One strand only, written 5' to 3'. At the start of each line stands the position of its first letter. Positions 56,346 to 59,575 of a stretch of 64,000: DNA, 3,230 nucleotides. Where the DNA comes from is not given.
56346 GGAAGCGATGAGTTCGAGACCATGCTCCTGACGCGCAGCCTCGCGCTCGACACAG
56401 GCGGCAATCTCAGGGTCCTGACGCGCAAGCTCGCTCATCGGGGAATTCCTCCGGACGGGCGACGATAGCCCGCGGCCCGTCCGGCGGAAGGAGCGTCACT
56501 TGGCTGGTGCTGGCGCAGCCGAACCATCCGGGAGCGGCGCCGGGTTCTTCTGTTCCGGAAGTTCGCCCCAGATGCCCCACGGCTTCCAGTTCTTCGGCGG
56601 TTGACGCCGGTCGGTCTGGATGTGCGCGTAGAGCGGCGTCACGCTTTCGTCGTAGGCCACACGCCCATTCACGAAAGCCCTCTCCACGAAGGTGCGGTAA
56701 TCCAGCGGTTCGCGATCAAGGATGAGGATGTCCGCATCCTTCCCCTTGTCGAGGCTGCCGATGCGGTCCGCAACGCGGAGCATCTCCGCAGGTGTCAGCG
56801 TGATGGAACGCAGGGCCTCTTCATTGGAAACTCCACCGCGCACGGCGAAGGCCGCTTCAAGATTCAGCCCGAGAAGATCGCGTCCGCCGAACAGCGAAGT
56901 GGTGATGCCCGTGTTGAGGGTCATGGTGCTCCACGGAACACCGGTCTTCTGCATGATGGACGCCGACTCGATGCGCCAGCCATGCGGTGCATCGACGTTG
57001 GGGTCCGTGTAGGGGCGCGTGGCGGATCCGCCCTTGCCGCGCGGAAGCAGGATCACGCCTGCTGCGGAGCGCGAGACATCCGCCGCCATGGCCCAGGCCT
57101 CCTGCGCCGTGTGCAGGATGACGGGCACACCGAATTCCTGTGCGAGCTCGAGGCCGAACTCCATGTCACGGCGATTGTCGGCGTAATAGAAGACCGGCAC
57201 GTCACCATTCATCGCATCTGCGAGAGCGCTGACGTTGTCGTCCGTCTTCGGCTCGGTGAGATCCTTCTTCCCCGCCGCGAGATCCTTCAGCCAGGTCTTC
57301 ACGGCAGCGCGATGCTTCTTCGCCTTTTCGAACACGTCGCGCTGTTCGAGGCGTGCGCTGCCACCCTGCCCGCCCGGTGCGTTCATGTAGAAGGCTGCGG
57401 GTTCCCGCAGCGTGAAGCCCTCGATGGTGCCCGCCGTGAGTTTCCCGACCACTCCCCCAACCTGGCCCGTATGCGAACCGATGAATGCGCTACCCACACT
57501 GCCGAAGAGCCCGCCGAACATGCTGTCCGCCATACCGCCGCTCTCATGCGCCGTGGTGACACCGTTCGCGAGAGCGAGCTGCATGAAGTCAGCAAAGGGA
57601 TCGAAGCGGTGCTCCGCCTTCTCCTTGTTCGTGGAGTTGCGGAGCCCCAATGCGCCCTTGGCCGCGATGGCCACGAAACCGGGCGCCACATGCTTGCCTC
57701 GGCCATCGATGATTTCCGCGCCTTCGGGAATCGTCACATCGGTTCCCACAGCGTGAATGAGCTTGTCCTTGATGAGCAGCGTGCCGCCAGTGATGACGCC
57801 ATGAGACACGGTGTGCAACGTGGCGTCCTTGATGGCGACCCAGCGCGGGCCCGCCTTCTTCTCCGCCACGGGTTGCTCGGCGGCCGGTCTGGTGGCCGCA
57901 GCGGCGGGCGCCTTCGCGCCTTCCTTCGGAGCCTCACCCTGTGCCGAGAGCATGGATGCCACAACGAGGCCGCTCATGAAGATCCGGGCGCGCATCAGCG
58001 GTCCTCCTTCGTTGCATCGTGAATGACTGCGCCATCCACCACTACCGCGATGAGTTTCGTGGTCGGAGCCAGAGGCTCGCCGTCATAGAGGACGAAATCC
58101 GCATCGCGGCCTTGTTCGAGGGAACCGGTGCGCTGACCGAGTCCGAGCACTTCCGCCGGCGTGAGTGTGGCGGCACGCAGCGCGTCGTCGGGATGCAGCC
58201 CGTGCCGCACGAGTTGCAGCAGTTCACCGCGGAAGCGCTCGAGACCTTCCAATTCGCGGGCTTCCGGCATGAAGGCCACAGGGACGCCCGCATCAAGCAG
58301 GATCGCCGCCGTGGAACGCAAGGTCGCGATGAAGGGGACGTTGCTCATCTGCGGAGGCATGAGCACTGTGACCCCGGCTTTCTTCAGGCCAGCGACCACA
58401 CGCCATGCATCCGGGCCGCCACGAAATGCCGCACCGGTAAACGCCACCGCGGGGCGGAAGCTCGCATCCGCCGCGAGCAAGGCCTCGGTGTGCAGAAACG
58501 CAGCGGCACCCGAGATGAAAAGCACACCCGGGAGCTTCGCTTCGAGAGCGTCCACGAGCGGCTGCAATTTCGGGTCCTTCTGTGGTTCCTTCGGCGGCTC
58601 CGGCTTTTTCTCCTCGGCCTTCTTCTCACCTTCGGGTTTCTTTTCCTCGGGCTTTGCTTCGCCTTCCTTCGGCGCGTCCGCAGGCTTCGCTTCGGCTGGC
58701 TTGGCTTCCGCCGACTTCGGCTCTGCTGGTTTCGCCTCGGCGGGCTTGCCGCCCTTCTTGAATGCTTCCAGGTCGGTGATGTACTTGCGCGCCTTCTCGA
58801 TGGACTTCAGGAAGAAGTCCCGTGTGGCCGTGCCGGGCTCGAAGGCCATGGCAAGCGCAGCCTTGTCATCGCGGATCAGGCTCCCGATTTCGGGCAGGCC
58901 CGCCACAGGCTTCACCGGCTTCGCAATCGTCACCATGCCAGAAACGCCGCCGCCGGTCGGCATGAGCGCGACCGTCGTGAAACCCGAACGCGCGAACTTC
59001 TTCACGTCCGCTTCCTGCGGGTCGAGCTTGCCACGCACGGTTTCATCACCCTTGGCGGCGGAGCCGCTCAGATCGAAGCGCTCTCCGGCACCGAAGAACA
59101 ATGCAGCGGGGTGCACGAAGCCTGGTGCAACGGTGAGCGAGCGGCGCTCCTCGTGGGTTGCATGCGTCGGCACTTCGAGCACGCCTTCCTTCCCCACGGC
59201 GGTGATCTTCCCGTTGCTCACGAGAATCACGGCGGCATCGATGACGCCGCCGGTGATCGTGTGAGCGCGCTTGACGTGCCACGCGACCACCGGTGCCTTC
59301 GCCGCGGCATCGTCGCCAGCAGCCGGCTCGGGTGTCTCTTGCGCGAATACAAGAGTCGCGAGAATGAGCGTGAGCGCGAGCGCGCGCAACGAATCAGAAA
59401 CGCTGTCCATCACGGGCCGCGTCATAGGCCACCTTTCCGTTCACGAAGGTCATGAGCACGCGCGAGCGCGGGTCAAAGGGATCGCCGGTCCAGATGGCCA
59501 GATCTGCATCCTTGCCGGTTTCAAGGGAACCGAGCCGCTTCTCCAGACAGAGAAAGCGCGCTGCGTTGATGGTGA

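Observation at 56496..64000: Array of five tandem, overlapping, signal-peptide amidohydrolase-superfamily genes with only one intact catalytic HxH site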

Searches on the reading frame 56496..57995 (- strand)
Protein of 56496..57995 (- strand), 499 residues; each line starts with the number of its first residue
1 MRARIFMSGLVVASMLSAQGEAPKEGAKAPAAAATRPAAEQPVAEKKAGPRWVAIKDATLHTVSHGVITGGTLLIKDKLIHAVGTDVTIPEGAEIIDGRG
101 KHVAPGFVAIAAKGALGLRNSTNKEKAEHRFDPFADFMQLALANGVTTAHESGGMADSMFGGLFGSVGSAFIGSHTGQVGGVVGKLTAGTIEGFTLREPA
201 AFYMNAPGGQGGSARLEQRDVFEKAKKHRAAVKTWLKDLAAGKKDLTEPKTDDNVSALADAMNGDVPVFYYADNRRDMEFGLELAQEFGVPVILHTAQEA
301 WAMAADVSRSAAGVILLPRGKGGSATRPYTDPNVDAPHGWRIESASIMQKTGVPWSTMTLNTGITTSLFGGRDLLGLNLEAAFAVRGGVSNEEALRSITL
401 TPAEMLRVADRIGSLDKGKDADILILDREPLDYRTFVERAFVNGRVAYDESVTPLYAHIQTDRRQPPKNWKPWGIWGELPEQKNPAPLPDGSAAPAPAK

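Call 3: search_protein_families(library=pfam, proteins=[window:56496-57995:-], max_evalue=0.01)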
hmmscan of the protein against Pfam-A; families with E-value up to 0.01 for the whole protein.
window:56496-57995:- (499 aa): 2 families
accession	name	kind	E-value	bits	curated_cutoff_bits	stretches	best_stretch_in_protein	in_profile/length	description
PF07969.17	Amidohydro_3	-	3.8e-10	40.3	29.7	1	385-448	403-472/472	Amidohydrolase family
PF01979.26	Amidohydro_1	-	1e-09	38.6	25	1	379-437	262-327/345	Amidohydrolase family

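Call 4: search_protein_families(library=ncbifam, proteins=[window:56496-57995:-], max_evalue=0.01)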
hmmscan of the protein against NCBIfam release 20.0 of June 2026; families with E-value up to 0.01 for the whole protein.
window:56496-57995:- (499 aa): 40 families (the best 25 are shown)
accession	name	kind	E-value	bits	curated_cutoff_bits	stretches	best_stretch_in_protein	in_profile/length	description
NF006056.0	PRK08204.1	subfamily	1.3e-13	50.5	391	2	386-431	339-384/449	hypothetical protein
NF011990.0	PRK15446.2-6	subfamily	8.6e-12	44.4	233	1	380-451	315-386/390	alpha-D-ribose 1-methylphosphonate 5-triphosphate diphosphatase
TIGR00221.1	nagA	equivalog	1.1e-09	37.8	225.65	2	53-119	5-70/380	N-acetylglucosamine-6-phosphate deacetylase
TIGR02318.1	phosphono_phnM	equivalog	4.8e-09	35.6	390.55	1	379-446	307-374/376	phosphonate metabolism protein PhnM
NF008371.0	PRK11170.1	equivalog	3.1e-08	32.9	483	1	388-446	325-378/382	N-acetylglucosamine-6-phosphate deacetylase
NF051886.1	XaaProDiPepCaul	equivalog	4.7e-08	32.5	500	1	384-439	331-386/398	Xaa-Pro dipeptidase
TIGR01224.1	hutI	equivalog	4.7e-08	32.2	298.15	1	384-429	308-354/377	imidazolonepropionase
NF006689.0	PRK09237.1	equivalog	9.2e-08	31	371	1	388-429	298-338/383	amidohydrolase/deacetylase family metallohydrolase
NF011989.0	PRK15446.2-5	equivalog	1.3e-07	30.8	565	1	385-450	318-380/385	alpha-D-ribose 1-methylphosphonate 5-triphosphate diphosphatase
NF005791.0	PRK07627.1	equivalog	1.4e-07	30.8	442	1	377-429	333-383/425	dihydroorotase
NF006560.0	PRK09061.1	subfamily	1.5e-07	30.1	340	2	73-114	48-87/517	amidohydrolase family protein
NF058538.1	ergo_util_ErtD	equivalog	2.9e-07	29.7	600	1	385-449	346-410/446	hydantoin-5-propionate amidohydrolase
NF005557.0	PRK07228.1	equivalog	1.2e-06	27.5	522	0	56-109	6-60/445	5'-deoxyadenosine deaminase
TIGR00857.1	pyrC_multi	subfamily_domain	1.5e-06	27.5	279.05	0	381-429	323-370/412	dihydroorotase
NF006679.0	PRK09228.1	subfamily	2e-06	26.8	351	1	389-429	348-388/433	guanine deaminase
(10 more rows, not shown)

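Call 40: search_protein_representatives(protein=window:56499-57995:-)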
Query: 499 residues. Proteins with E-value up to 0.001 (for the whole library): 8655; up to 1e-10: 2450; up to 1e-30: 238. The best 150 are listed.
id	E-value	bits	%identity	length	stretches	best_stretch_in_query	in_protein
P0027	5.8e-134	463.7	46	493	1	8-482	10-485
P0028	1.0e-104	367.3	43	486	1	34-482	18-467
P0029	1.1e-86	307.8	36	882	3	18-458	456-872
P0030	4.9e-83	295.8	40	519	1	26-468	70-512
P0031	1.4e-78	281.1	40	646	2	36-459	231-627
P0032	1.8e-71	257.7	42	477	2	24-335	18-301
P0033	5.5e-69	249.5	29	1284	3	29-490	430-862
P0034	3.8e-68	246.7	38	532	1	40-461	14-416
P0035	5.3e-68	246.2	38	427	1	39-460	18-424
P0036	2.8e-66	240.5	38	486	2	178-463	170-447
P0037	2.2e-64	234.3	31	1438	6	56-480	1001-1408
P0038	1.2e-61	225.2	38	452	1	31-460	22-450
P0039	2.3e-61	224.3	39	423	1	36-456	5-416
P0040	2.1e-60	221.1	31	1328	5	29-467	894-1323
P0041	1.0e-59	218.8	31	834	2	51-450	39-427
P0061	1.2e-53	198.9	33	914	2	30-452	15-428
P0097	2.4e-47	178.1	31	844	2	41-449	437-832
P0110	4.7e-46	173.8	32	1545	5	26-456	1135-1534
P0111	5.2e-46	173.7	32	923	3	17-454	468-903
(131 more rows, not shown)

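Call 43: list_cluster_members(proteins=[P0040, P0037, P0033, P0061, P0097, P0029, P0027, P0110, P0041, P0111])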
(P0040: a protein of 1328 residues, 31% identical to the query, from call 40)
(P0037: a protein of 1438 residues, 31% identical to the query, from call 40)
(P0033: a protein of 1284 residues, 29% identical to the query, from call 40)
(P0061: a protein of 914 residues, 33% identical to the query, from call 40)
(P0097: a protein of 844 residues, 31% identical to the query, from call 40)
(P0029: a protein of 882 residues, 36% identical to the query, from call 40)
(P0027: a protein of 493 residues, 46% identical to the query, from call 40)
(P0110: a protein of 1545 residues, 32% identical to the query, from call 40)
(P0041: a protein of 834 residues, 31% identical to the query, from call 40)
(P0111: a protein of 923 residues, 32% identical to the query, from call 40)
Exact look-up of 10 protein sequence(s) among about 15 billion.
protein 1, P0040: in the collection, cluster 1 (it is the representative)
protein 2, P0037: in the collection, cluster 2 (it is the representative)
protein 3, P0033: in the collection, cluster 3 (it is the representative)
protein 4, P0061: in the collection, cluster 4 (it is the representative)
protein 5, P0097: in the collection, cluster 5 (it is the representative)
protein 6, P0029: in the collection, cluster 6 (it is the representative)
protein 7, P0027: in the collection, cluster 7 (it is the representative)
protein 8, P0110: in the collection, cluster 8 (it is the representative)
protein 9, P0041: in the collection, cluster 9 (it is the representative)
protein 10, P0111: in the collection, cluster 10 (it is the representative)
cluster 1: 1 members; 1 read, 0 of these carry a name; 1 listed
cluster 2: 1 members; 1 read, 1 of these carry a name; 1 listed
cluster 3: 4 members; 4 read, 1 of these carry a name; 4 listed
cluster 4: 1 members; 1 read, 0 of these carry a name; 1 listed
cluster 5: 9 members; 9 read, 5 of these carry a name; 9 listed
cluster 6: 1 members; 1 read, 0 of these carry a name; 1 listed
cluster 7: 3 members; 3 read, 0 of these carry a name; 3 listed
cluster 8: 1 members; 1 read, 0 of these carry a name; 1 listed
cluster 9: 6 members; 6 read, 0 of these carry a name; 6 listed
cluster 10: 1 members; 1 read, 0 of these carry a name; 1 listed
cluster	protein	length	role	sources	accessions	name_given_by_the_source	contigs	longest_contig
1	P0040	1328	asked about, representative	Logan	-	-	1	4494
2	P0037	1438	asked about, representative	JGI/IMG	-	imidazolonepropionase-like amidohydrolase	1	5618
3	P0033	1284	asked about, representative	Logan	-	-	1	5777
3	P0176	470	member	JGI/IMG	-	imidazolonepropionase-like amidohydrolase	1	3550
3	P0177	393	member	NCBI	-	-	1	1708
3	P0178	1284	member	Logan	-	-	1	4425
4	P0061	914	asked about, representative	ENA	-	-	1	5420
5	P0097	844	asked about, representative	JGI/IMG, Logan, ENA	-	-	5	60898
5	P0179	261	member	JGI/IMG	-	imidazolonepropionase-like amidohydrolase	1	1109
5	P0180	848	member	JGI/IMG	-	imidazolonepropionase-like amidohydrolase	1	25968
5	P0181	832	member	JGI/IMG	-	imidazolonepropionase-like amidohydrolase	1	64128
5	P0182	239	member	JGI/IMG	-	imidazolonepropionase-like amidohydrolase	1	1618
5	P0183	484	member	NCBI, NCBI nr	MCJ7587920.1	MAG: amidohydrolase family protein, partial [Candidatus Aminicenantes bacterium] | amidohydrolase family protein [Candidatus Aminicenantes bacterium]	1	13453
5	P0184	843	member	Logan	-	-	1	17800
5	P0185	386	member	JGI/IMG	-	-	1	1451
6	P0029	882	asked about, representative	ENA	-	-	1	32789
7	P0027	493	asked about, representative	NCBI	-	-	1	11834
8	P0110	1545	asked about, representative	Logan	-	-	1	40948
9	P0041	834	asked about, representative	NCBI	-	-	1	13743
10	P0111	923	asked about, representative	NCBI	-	-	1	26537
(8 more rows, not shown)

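Call 63: find_homologous_proteins(query=P0040, max_evalue=1e-20)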
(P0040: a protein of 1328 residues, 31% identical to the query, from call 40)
Query P0040 (1328 aa): 365 proteins with E <= 1e-20 among 8000 candidates; the best 120 are listed.
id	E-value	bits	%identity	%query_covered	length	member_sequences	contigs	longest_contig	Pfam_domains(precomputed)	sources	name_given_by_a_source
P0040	0.0e+0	2980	100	100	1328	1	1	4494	PF07969.18,PF01979.27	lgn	-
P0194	0.0e+0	2352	78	99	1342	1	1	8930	PF07969.18,PF01979.27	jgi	jgi:imidazolonepropionase-like amidohydrolase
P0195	0.0e+0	1806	64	66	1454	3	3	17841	PF07969.18,PF01979.27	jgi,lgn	jgi:imidazolonepropionase-like amidohydrolase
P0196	0.0e+0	1499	54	99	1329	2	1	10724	PF07969.18,PF01979.27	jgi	jgi:imidazolonepropionase-like amidohydrolase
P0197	0.0e+0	1488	55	98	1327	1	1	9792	PF07969.18,PF01979.27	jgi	jgi:imidazolonepropionase-like amidohydrolase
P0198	0.0e+0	1488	55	99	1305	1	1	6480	PF07969.18,PF01979.27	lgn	-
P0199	0.0e+0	1483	52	99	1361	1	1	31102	PF07969.18,PF01979.27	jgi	jgi:imidazolonepropionase-like amidohydrolase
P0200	0.0e+0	1479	54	99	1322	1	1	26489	PF07969.18,PF01979.27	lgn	-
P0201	0.0e+0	1468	53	98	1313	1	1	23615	PF07969.18,PF01979.27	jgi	jgi:imidazolonepropionase-like amidohydrolase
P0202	0.0e+0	1467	53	99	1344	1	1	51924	PF07969.18,PF01979.27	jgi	jgi:imidazolonepropionase-like amidohydrolase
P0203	0.0e+0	1465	52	98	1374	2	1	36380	PF07969.18,PF01979.27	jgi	jgi:imidazolonepropionase-like amidohydrolase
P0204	0.0e+0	1461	53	99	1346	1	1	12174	PF07969.18,PF01979.27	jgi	jgi:imidazolonepropionase-like amidohydrolase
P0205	0.0e+0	1460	53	99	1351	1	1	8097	PF07969.18,PF01979.27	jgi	jgi:imidazolonepropionase-like amidohydrolase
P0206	0.0e+0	1459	53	99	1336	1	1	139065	PF07969.18,PF01979.27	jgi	jgi:imidazolonepropionase-like amidohydrolase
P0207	0.0e+0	1459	53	99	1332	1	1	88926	PF07969.18,PF01979.27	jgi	jgi:imidazolonepropionase-like amidohydrolase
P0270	0.0e+0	1386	51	99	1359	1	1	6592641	PF07969.18,PF01979.27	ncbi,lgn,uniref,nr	ncbi:amidohydrolase family protein [Telmatocola sphagniphila]|uniref:Amidohydrolase family protein n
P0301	0.0e+0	1304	51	84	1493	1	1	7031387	PF07969.18,PF22039.2,PF01979.27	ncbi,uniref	ncbi:amidohydrolase family protein [Tundrisphaera sp. TA3]|uniref:amidohydrolase family protein n=1 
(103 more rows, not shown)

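Call 64: find_encoding_contigs(protein=P0270, flank=8000, max_places=1)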
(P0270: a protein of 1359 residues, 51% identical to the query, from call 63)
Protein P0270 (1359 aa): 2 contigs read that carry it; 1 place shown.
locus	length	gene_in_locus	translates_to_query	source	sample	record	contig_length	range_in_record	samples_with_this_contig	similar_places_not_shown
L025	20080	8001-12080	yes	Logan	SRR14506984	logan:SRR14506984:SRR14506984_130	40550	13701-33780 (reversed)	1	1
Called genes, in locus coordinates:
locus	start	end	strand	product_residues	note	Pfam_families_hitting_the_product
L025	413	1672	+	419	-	-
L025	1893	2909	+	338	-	-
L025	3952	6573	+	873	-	PF00989:PAS, PF13426:PAS_9, PF00989:PAS, PF08448:PAS_4, PF13426:PAS_9, PF00512:HisKA, PF02518:HATPase_c, PF00072:Response_reg, +2 more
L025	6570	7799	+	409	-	PF00072:Response_reg, PF07228:SpoIIE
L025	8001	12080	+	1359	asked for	PF01979:Amidohydro_1, PF07969:Amidohydro_3, PF01979:Amidohydro_1, PF07969:Amidohydro_3 (weak)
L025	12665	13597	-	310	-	PF01145:Band_7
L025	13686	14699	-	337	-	PF10938:YfdX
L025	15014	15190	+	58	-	-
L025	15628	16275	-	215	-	PF04972:BON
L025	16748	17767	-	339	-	PF06167:Peptidase_M90, PF02810:SEC-C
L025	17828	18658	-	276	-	PF03976:PPK2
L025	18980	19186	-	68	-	-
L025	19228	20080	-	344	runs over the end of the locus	PF00274:Glycolytic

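Call 65: find_encoding_contigs(protein=P0301, flank=8000, max_places=1)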
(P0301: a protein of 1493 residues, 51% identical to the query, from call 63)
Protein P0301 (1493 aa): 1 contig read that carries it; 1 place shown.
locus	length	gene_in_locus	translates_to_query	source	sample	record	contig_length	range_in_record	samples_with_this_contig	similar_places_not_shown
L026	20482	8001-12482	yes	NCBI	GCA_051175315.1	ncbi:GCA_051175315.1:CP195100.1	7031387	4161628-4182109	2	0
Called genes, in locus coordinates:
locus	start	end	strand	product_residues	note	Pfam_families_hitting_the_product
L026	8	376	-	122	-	-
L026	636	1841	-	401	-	PF01839:FG-GAP (faint), PF13517:FG-GAP_3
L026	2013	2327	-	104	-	-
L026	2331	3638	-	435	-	PF01408:GFO_IDH_MocA, PF19051:GFO_IDH_MocA_C2, PF02894:GFO_IDH_MocA_C, PF22725:GFO_IDH_MocA_C3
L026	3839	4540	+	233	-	PF06439:3keto-disac_hyd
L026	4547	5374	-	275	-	-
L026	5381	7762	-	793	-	PF22244:GCE_fung (faint)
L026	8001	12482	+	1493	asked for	PF22039:HUTI_composite_bact (faint), PF01979:Amidohydro_1, PF07969:Amidohydro_3 (weak), PF01979:Amidohydro_1, PF07969:Amidohydro_3, PF01979:Amidohydro_1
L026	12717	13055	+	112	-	PF01906:YbjQ_1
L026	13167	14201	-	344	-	-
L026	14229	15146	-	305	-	PF01515:PTA_PTB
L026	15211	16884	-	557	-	PF02463:SMC_N (faint), PF00005:ABC_tran, PF13304:AAA_21 (faint), PF13401:AAA_22 (faint), PF13476:AAA_23 (faint), PF13555:AAA_29 (faint), PF12848:ABC_tran_Xtn, PF00005:ABC_tran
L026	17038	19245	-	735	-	PF00160:Pro_isomerase, PF17892:Cadherin_5 (faint), PF17963:Big_9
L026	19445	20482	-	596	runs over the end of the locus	PF11832:DUF3352 (faint)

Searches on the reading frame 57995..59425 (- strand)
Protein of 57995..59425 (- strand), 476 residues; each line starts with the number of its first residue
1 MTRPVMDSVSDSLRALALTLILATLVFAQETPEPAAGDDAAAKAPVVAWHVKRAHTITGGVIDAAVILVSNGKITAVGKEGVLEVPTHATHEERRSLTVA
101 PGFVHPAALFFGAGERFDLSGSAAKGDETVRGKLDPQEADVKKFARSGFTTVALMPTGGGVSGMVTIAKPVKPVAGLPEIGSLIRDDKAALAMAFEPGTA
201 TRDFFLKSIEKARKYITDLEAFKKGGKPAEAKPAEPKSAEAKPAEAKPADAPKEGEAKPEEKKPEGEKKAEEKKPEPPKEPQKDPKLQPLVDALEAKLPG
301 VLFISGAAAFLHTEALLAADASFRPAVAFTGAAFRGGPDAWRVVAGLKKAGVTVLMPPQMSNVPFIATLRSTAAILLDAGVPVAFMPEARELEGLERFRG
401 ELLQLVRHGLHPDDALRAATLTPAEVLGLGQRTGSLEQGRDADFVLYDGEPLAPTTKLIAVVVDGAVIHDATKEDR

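Call 3: search_protein_families(library=pfam, proteins=[window:57995-59425:-], max_evalue=0.01)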
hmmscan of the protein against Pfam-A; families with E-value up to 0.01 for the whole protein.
window:57995-59425:- (476 aa): 2 families
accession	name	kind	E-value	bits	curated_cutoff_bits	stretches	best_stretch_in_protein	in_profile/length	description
PF01979.26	Amidohydro_1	-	1.1e-12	48.3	25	1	406-465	277-342/345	Amidohydrolase family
PF07969.17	Amidohydro_3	-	1.7e-09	38.1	29.7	1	410-468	407-471/472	Amidohydrolase family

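Call 4: search_protein_families(library=ncbifam, proteins=[window:57995-59425:-], max_evalue=0.01)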
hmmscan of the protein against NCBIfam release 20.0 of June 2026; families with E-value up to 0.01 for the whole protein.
window:57995-59425:- (476 aa): 19 families
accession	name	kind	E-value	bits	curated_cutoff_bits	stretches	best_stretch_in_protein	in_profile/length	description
NF051886.1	XaaProDiPepCaul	equivalog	1.8e-15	56.9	500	2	402-461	328-387/398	Xaa-Pro dipeptidase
TIGR01224.1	hutI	equivalog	1.9e-11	43.4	298.15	1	366-451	268-355/377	imidazolonepropionase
NF006056.0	PRK08204.1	subfamily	3.7e-07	29.3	391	1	390-463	323-397/449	hypothetical protein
NF006679.0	PRK09228.1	subfamily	3e-06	26.2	351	1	403-450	341-388/433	guanine deaminase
NF005557.0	PRK07228.1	equivalog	1e-05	24.4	522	1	412-453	339-380/445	5'-deoxyadenosine deaminase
NF006549.0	PRK09045.1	equivalog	1.9e-05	23.5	540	1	411-448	342-379/444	TRZ/ATZ family hydrolase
TIGR02967.1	guan_deamin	equivalog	6.7e-05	22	375.4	1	403-449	316-362/401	guanine deaminase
NF006689.0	PRK09237.1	equivalog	9.6e-05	21.1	371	1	409-448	298-336/383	amidohydrolase/deacetylase family metallohydrolase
NF011990.0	PRK15446.2-6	subfamily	0.00014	20.7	233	1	413-473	329-387/390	alpha-D-ribose 1-methylphosphonate 5-triphosphate diphosphatase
NF006055.0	PRK08203.1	equivalog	0.0002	20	532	1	409-451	353-394/455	8-oxoguanine deaminase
TIGR03178.1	allantoinase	equivalog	0.00024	20.1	357.85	0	408-448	345-384/441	allantoinase AllB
NF058538.1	ergo_util_ErtD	equivalog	0.00034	19.6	600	1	393-451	332-391/446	hydantoin-5-propionate amidohydrolase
TIGR00221.1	nagA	equivalog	0.0011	17.9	225.65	1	406-448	324-367/380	N-acetylglucosamine-6-phosphate deacetylase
TIGR02318.1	phosphono_phnM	equivalog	0.0016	17.4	390.55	1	409-467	319-374/376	phosphonate metabolism protein PhnM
NF005211.0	PRK06687.1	equivalog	0.0038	16.1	703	1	413-447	337-371/419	TRZ/ATZ family protein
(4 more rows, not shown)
